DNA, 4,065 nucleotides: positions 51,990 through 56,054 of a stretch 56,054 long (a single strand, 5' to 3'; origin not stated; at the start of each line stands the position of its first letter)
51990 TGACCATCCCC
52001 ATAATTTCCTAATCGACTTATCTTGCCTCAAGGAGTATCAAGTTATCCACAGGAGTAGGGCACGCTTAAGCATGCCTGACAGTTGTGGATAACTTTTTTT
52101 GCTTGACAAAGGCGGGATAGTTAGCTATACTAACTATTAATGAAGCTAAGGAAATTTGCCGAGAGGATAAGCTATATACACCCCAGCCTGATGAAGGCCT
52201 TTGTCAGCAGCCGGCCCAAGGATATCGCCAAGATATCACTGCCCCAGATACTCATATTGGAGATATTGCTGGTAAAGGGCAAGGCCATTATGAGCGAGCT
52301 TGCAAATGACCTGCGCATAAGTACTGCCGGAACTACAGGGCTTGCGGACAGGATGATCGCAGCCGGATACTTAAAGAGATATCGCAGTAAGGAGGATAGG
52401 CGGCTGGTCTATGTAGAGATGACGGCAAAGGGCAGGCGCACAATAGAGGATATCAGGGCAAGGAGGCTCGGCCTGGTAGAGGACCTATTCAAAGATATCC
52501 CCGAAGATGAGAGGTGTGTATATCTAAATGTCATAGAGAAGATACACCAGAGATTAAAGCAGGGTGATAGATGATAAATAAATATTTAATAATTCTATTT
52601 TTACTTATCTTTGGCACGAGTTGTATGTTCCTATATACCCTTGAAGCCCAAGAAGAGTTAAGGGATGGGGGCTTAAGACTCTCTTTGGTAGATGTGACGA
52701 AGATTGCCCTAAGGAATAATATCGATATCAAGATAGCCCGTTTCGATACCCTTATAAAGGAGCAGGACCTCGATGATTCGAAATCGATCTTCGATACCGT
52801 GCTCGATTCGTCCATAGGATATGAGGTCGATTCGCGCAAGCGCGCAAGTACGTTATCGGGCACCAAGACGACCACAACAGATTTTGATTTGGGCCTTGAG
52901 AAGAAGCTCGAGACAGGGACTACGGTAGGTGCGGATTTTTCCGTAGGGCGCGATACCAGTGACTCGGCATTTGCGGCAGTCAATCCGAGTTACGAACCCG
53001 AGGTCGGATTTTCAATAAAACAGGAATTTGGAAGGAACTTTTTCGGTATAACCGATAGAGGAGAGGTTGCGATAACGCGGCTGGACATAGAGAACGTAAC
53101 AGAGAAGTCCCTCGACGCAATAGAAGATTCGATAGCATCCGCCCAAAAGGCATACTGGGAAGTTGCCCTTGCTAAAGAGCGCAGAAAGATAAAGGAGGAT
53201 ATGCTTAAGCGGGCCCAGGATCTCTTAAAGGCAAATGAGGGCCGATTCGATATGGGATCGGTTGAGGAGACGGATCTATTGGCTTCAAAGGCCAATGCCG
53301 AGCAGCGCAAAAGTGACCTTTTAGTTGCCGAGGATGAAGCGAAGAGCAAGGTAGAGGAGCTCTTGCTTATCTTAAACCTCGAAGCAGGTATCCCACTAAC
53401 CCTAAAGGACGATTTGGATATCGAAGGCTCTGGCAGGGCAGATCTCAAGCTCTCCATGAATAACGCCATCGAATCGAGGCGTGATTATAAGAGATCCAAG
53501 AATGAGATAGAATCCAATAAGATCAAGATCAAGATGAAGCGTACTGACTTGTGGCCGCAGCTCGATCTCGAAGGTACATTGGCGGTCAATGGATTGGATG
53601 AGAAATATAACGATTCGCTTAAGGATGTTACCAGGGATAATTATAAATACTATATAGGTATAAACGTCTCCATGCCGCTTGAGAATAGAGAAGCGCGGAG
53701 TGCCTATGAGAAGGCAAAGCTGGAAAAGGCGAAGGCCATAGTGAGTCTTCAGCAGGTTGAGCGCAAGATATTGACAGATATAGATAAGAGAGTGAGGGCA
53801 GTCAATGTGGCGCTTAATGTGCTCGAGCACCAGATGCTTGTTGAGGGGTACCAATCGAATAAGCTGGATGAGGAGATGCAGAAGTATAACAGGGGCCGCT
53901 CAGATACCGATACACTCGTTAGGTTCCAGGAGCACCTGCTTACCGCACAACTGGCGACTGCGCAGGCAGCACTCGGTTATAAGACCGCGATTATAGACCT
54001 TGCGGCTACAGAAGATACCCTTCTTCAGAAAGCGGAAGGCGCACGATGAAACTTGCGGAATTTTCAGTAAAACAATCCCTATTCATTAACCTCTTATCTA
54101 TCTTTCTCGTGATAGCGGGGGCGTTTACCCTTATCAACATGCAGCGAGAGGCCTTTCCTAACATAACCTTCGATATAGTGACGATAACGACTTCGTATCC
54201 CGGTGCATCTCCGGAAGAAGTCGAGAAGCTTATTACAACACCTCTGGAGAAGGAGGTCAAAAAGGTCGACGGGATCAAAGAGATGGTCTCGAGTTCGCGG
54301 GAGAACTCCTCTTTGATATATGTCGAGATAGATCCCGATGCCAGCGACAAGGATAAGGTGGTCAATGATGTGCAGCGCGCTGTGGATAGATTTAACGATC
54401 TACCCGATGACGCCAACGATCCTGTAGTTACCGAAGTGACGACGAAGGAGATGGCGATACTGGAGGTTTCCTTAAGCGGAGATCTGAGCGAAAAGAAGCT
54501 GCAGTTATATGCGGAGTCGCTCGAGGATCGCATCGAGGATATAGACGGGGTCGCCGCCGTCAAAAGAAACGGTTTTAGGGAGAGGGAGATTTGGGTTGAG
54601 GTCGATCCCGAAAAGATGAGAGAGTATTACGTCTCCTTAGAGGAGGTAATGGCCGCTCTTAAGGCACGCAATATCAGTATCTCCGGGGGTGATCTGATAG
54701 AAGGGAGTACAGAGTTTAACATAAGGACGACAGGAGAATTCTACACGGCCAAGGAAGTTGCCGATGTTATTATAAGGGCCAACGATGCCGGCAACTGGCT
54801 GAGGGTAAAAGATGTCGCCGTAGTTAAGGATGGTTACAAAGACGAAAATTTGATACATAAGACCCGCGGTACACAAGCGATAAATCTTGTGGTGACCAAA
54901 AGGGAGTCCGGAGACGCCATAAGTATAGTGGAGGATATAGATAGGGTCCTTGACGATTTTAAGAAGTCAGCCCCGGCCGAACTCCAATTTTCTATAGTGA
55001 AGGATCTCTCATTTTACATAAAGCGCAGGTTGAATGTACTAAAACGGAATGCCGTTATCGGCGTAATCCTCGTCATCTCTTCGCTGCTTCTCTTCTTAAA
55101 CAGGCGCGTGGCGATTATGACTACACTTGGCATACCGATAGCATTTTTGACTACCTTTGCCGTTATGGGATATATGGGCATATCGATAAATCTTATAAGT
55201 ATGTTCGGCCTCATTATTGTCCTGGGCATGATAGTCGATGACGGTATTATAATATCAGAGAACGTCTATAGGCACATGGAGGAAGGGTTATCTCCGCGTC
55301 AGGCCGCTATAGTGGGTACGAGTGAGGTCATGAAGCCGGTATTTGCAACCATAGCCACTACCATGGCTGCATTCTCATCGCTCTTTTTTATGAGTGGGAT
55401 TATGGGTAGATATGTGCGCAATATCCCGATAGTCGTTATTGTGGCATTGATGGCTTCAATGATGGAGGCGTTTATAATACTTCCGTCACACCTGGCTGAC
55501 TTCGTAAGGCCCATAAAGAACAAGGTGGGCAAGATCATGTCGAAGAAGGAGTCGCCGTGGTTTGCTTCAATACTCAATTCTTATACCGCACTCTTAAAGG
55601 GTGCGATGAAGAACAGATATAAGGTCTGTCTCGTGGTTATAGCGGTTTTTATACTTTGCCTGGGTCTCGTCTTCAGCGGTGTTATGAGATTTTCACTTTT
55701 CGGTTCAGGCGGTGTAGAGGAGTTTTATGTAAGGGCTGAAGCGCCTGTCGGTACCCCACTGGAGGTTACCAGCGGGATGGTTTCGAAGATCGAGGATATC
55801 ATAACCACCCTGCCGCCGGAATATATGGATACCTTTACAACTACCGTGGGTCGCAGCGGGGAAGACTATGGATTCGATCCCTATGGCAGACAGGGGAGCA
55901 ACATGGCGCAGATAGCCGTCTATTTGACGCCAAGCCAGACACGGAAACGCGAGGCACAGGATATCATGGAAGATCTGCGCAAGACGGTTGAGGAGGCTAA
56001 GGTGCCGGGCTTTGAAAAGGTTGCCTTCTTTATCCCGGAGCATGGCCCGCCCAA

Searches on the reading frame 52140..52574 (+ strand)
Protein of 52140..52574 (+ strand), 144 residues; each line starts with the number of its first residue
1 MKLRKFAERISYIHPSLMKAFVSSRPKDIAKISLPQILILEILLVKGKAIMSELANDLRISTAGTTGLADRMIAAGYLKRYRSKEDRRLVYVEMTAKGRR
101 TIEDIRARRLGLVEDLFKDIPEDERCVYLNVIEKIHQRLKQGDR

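Call 11: search_protein_families(library=pfam, proteins=[window:52140-52574:+], max_evalue=0.01)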
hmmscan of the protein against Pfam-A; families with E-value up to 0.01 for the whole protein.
window:52140-52574:+ (144 aa): 5 families
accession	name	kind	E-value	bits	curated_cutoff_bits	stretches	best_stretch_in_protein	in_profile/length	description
PF01047.28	MarR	-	1.9e-12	47.3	24.6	1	32-90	1-59/59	MarR family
PF22381.2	Staph_reg_Sar_Rot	-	1.5e-10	41.4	27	1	29-105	9-85/85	Transcriptional regulator SarA/Rot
PF12802.13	MarR_2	-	1.1e-08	35.5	27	1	32-88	3-60/61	MarR family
PF13601.12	HTH_34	-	3.3e-05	24.4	27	1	39-103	5-70/80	Winged helix DNA-binding domain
PF13463.12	HTH_27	-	0.00049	20.8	22.2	1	36-98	5-68/68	Winged helix DNA-binding domain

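Call 12: search_protein_families(library=ncbifam, proteins=[window:52140-52574:+], max_evalue=0.01)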
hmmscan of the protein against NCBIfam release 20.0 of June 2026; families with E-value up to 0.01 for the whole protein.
window:52140-52574:+ (144 aa): 15 families
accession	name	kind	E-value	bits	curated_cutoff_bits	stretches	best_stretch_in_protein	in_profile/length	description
NF050133.1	TransRegFabT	equivalog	1.1e-10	42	200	1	30-140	25-135/138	fatty acid biosynthesis transcriptional regulator FabT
NF045593.1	bilirub_TF_BilQ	equivalog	1.7e-09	37.5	125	1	10-138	4-134/135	bilirubin utilization transcriptional regulator BilQ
TIGR01889.1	Staph_reg_Sar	paralog_domain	2.6e-08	34.1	62.6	1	30-105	21-100/109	staphylococcal accessory regulator family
TIGR02337.1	HpaR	equivalog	7.7e-08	32.2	121.2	1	36-108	30-102/130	homoprotocatechuate degradation operon regulator HpaR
NF053814.1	teico_TcaR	equivalog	1.6e-07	31.5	170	1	31-141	35-147/151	MarR family transcriptional regulator TcaR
NF008122.0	PRK10870.1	equivalog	3e-07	30.3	157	1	51-141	74-164/176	transcriptional repressor MprA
NF053777.1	Saro0803TransReg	equivalog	3.6e-07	30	200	1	36-136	37-139/140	Saro_0803 family transcriptional regulator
NF038251.1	AdcR_fam_Zn_TF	equivalog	1.9e-06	28.2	175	1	42-135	43-139/143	zinc-dependent MarR family transcriptional regulator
NF052638.1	TransRegOhrRVib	equivalog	1.4e-05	24.8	200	1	31-101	34-104/141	transcriptional regulator OhrR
NF008565.1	PRK11512.1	equivalog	3.8e-05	23.7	240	1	36-134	42-141/144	multiple antibiotic resistance transcriptional regulator MarR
NF047395.1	TransRegLtdR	equivalog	0.00018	21.2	250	1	71-107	88-127/166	transcriptional regulator LdtR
NF010349.0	PRK13777.1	equivalog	0.00025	20.4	153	1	39-104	51-116/190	HTH-type transcriptional regulator Hpr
TIGR04472.1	reg_rSAM_mob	hypoth_equivalog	0.00092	19.2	240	1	36-140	33-137/141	radical SAM mobile pair system MarR family transcriptional regulator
NF052438.1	TransRegRv0880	equivalog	0.0014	18.4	220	1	30-134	30-134/143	Rv0880 family HTH-type transcriptional regulator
NF003025.0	PRK03902.1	equivalog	0.0052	16.8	138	1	39-135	13-101/142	transcriptional regulator MntR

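Call 14: find_encoding_contigs(protein=window:52140-52574:+, flank=10000, max_places=10)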
Protein window:52140-52574:+ (144 aa): 3 contigs read that carry it; 3 places shown.
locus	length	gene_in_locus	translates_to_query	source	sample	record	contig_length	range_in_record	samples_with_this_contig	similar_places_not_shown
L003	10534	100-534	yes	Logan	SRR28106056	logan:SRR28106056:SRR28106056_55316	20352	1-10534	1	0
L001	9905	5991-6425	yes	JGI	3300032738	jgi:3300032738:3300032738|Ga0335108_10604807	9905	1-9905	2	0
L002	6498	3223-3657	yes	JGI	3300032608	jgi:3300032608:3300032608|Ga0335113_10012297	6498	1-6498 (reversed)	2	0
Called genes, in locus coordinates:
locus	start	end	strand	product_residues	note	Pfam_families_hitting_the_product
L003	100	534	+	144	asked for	PF22381:Staph_reg_Sar_Rot, PF01047:MarR, PF12802:MarR_2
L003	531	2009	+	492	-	PF02321:OEP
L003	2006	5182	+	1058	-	PF00873:ACR_tran, PF02355:SecD_SecF_C (faint)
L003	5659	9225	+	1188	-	PF00317:Ribonuc_red_lgN, PF02867:Ribonuc_red_lgC, PF14890:Intein_splicing, PF14528:LAGLIDADG_3, PF12637:TSCPD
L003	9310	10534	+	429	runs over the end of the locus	PF01676:Metalloenzyme, PF10143:PhosphMutase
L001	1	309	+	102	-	?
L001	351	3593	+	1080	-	PF25596:CPSase_L_D1, PF02222:ATP-grasp, PF02786:CPSase_L_D2, PF02787:CPSase_L_D3, PF25596:CPSase_L_D1, PF02222:ATP-grasp, PF02786:CPSase_L_D2, PF02142:MGS, +4 more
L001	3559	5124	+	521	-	PF08903:DUF1846, PF20921:DUF1846_C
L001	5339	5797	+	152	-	PF07963:N_methyl (weak)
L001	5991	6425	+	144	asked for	PF22381:Staph_reg_Sar_Rot, PF01047:MarR, PF12802:MarR_2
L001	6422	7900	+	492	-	PF02321:OEP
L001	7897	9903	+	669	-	PF00873:ACR_tran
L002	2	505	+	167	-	?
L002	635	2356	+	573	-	PF08903:DUF1846, PF20921:DUF1846_C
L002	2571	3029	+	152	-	PF07963:N_methyl (weak)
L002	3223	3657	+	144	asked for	PF22381:Staph_reg_Sar_Rot, PF01047:MarR, PF12802:MarR_2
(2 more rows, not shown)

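Call 62: find_homologous_proteins(query=window:52140-52574:+, max_evalue=1e-20)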
Query window:52140-52574:+ (144 aa): 3 proteins with E <= 1e-20 among 45 candidates.
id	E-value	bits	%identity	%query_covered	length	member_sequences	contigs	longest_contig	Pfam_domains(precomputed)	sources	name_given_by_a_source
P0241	7.9e-85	299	100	100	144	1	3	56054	PF01047.29,PF12802.14,PF22381.3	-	-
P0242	2.7e-77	275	91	100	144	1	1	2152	PF01047.29,PF12802.14,PF22381.3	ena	-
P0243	1.4e-75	269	88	100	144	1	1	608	PF01047.29,PF12802.14,PF22381.3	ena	-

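Call 64: find_encoding_contigs(protein=P0242, flank=3000, max_places=3)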
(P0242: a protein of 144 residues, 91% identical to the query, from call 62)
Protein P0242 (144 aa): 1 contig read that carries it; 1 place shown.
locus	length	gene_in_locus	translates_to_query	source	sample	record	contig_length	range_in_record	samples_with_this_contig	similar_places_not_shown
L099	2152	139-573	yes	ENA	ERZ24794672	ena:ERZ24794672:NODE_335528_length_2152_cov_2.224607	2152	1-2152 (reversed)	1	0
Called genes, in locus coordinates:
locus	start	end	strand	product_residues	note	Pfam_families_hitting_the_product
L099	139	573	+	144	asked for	PF22381:Staph_reg_Sar_Rot, PF01047:MarR, PF12802:MarR_2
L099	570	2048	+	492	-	PF02321:OEP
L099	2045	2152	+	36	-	?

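Call 65: find_encoding_contigs(protein=P0243, flank=3000, max_places=3)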
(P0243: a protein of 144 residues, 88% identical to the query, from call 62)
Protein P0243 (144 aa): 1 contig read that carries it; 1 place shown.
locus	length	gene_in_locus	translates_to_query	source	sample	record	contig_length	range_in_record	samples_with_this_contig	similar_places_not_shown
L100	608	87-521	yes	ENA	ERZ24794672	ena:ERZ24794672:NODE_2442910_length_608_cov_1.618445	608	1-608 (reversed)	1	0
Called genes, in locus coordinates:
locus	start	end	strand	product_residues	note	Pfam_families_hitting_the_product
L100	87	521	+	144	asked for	PF22381:Staph_reg_Sar_Rot, PF01047:MarR, PF12802:MarR_2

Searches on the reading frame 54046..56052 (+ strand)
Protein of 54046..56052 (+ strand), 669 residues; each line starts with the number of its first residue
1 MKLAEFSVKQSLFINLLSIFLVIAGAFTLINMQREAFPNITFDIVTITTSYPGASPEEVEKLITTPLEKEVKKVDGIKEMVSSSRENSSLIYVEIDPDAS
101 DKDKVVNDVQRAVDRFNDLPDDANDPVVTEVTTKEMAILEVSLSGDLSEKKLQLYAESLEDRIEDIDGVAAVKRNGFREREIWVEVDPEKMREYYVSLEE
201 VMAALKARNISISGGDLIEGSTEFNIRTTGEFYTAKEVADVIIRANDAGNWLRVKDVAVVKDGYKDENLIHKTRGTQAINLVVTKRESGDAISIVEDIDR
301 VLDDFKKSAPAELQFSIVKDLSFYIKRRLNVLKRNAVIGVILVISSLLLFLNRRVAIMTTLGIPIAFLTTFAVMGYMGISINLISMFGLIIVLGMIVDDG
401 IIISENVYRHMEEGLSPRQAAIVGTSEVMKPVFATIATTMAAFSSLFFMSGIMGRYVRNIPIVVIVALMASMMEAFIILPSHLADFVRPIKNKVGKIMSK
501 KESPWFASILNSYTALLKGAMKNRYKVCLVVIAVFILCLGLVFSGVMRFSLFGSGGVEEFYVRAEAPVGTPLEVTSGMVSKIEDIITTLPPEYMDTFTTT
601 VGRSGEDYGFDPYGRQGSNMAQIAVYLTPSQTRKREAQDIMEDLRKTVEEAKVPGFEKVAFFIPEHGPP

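Call 91: search_protein_families(library=pfam, max_evalue=0.00001, proteins=[window:54046-56052:+])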
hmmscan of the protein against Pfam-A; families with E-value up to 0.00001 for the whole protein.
window:54046-56052:+ (669 aa): 1 family
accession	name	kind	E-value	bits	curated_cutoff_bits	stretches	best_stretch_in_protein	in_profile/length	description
PF00873.25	ACR_tran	-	2.2e-127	426.7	28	1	4-652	2-648/1021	AcrB/AcrD/AcrF family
